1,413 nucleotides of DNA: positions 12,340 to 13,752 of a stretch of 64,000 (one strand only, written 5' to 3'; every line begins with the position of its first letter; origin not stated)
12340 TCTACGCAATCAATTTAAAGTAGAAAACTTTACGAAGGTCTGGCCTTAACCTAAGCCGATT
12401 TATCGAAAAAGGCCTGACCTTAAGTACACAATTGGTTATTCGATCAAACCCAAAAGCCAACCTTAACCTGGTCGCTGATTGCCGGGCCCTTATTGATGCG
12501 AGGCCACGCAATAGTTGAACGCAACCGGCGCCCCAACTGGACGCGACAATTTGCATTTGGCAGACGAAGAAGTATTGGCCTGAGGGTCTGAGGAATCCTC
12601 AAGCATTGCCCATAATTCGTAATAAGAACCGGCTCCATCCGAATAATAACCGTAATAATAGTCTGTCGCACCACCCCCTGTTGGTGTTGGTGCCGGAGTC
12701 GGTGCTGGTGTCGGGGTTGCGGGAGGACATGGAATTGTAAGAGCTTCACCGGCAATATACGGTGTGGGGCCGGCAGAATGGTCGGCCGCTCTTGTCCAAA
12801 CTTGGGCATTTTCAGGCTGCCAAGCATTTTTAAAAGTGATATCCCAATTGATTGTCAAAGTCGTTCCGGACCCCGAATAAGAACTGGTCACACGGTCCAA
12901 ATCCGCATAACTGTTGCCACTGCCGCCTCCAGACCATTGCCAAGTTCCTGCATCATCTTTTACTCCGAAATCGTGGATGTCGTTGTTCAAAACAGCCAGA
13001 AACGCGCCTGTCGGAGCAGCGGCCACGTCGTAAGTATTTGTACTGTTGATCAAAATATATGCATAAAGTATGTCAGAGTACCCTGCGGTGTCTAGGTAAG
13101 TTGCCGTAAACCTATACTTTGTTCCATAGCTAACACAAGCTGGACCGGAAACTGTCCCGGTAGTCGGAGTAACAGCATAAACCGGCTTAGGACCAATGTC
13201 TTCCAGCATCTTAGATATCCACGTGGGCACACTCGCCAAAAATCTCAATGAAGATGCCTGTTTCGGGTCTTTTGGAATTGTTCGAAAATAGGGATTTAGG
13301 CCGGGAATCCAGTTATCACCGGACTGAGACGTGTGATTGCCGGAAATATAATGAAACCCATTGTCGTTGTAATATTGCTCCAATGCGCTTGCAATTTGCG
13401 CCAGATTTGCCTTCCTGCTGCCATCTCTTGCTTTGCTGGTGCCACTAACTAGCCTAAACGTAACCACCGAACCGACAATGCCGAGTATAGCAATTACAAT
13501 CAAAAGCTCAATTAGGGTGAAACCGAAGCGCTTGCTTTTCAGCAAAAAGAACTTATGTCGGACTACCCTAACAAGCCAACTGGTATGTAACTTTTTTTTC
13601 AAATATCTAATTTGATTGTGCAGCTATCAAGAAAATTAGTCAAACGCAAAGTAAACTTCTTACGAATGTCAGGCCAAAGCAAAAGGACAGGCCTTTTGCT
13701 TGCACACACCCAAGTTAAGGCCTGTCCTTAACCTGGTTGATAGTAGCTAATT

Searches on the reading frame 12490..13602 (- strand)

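Call 46: search_protein_families(library=pfam, proteins=[window:12490-13602:-], max_evalue=0.01)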
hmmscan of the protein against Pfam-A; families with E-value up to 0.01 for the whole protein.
window:12490-13602:- (370 aa): 1 family
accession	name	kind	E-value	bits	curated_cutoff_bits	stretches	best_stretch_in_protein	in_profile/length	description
PF07963.17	N_methyl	-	4.2e-08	32.9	21.2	1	23-47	2-26/27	Prokaryotic N-terminal methylation motif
